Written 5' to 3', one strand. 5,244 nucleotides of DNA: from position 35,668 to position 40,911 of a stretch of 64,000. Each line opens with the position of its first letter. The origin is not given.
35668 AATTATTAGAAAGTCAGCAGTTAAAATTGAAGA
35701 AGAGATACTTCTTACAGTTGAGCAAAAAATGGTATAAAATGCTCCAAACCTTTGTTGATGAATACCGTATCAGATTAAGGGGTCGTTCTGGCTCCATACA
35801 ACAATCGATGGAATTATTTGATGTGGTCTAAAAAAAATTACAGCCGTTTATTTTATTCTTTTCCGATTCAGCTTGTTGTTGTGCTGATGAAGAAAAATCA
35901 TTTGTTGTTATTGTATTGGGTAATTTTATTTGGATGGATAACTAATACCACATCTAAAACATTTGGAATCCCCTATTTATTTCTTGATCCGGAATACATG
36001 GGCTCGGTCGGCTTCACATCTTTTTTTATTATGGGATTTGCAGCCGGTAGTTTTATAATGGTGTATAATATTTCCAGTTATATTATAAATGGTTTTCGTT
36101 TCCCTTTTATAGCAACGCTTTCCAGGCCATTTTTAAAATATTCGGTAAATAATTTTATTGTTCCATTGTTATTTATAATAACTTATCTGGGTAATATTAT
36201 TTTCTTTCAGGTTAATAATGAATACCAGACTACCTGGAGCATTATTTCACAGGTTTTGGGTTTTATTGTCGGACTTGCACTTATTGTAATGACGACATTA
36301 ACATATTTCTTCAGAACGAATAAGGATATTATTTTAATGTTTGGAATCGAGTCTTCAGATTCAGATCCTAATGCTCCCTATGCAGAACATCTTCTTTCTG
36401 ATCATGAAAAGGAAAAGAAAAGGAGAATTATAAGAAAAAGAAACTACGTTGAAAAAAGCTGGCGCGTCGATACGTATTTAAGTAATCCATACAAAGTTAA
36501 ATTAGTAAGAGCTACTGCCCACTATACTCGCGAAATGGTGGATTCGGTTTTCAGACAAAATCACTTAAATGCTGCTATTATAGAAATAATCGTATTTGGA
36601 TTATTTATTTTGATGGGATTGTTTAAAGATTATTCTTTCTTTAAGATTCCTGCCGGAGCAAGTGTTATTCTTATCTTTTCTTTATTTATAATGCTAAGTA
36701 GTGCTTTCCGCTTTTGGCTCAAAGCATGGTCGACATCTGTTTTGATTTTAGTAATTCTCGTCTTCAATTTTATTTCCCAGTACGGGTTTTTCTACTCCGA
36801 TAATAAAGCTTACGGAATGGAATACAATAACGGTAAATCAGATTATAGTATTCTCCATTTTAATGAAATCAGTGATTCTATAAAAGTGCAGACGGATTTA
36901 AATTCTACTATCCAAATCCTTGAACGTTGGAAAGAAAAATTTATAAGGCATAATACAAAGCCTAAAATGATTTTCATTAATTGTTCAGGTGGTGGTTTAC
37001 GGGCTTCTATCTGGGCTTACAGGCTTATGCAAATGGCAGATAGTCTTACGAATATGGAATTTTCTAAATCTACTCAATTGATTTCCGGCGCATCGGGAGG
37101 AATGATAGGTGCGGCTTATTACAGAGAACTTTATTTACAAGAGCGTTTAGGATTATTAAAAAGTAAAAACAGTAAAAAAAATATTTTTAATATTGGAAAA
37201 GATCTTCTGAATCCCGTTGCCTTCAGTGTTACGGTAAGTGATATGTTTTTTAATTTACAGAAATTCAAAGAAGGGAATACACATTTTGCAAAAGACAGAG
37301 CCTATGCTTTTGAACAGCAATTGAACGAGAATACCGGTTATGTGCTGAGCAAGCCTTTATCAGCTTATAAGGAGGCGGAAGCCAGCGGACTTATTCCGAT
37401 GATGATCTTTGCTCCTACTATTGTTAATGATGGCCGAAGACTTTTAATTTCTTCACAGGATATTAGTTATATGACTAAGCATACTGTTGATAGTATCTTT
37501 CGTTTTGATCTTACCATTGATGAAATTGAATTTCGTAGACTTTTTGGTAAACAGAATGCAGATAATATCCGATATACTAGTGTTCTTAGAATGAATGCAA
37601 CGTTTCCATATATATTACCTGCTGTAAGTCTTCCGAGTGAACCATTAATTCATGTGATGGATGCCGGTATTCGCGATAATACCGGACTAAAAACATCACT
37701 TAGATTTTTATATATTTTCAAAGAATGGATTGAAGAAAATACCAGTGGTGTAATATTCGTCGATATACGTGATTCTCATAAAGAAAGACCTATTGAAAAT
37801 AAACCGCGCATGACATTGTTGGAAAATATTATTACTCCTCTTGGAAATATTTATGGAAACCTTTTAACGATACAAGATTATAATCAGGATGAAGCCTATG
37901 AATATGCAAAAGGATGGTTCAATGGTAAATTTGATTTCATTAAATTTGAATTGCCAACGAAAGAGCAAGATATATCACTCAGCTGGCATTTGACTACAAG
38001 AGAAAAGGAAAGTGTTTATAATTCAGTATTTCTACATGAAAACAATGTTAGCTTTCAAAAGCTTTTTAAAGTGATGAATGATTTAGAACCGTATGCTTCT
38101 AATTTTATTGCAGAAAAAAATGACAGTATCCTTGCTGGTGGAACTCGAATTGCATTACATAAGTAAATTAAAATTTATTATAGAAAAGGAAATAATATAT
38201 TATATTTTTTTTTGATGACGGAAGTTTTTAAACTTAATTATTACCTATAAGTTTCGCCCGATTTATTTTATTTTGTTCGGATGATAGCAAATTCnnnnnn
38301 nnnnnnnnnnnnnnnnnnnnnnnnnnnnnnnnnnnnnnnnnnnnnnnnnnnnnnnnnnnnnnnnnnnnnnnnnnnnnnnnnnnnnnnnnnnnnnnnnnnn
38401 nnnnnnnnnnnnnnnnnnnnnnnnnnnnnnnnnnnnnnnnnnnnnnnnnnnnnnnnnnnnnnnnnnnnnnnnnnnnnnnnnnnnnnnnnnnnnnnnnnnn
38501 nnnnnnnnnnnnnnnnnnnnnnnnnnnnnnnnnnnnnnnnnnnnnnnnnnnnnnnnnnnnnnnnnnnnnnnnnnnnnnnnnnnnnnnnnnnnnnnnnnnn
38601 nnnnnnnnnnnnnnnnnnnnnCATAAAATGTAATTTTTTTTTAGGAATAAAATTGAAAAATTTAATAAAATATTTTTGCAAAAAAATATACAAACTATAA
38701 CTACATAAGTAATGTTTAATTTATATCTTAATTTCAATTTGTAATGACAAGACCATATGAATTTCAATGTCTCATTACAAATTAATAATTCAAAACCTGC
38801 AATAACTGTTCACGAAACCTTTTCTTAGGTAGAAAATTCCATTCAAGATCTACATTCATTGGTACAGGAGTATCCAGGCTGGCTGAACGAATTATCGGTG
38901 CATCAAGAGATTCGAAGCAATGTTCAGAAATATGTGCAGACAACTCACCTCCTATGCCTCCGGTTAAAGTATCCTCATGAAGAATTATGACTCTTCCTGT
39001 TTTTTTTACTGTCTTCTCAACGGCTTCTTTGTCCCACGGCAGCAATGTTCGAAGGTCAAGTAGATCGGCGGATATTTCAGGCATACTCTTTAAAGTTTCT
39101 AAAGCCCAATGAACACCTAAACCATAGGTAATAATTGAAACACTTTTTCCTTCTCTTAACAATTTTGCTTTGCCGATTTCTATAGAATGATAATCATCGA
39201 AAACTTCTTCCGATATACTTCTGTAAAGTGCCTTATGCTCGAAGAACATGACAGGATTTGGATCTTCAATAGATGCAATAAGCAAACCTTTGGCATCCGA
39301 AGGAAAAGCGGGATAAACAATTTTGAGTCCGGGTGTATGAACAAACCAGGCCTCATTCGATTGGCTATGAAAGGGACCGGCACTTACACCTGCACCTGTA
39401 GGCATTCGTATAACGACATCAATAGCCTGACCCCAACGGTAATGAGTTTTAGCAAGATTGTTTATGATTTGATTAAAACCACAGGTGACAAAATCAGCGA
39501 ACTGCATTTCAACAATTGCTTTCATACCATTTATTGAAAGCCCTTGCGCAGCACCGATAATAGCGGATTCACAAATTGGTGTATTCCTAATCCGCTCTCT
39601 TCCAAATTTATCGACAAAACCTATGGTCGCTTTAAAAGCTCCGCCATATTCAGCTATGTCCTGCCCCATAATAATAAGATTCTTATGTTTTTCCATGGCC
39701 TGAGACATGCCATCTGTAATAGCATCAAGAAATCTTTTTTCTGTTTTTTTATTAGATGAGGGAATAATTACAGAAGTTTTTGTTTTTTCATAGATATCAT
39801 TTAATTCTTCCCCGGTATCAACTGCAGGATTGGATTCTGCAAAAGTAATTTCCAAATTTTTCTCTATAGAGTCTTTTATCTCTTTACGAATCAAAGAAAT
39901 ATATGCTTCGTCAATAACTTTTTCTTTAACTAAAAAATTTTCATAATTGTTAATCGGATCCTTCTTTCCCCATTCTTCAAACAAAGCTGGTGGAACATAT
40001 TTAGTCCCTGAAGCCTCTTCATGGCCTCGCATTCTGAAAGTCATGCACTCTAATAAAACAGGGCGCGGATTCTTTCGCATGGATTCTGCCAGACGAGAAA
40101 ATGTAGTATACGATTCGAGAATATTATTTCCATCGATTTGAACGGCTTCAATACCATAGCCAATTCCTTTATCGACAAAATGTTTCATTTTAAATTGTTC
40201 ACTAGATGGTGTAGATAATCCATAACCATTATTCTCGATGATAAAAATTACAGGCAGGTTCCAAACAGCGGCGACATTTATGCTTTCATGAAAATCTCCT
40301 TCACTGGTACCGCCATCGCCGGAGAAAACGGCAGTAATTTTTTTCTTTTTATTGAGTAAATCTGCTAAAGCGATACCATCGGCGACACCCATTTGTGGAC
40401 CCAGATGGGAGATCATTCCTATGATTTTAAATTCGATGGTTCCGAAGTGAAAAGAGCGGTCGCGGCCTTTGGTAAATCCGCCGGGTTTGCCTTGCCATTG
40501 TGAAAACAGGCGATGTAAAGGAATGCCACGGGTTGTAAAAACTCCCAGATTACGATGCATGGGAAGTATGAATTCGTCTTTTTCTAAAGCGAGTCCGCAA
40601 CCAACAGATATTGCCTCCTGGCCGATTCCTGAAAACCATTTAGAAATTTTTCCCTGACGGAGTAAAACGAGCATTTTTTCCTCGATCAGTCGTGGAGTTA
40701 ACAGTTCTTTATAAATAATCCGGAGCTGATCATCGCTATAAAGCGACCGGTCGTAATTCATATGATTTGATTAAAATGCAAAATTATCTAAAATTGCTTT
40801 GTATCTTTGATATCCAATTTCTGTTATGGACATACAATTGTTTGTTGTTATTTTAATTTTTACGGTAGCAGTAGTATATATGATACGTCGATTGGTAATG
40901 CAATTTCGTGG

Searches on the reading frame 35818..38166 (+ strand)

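Call 3: search_protein_families(library=pfam, proteins=[window:35818-38166:+])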
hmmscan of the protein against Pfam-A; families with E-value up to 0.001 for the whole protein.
window:35818-38166:+ (782 aa): 1 family
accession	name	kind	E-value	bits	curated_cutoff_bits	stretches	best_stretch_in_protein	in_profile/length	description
PF01734.28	Patatin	-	0.0004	21.1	27.7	0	390-624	4-187/191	Patatin-like phospholipase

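Call 4: search_protein_families(library=ncbifam, proteins=[window:35818-38166:+])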
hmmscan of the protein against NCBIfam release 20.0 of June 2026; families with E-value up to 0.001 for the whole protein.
window:35818-38166:+ (782 aa): 0 families

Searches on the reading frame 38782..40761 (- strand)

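Call 35: search_protein_families(library=pfam, proteins=[window:38782-40761:-])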
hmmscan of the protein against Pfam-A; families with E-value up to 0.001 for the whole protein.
window:38782-40761:- (659 aa): 4 families
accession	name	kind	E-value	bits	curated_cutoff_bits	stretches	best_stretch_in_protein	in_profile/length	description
PF00676.26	E1_dh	-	8.2e-66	222.4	22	1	22-307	6-292/300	Dehydrogenase E1 component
PF02779.29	Transket_pyr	-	2.5e-35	122.1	27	1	346-514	7-173/174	Transketolase, pyrimidine binding domain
PF02780.25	Transketolase_C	-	7.9e-29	100.5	25.9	1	530-647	1-121/124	Transketolase, C-terminal domain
PF02775.26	TPP_enzyme_C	-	0.00036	20.8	21.9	1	116-198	26-103/151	Thiamine pyrophosphate enzyme, C-terminal TPP binding domain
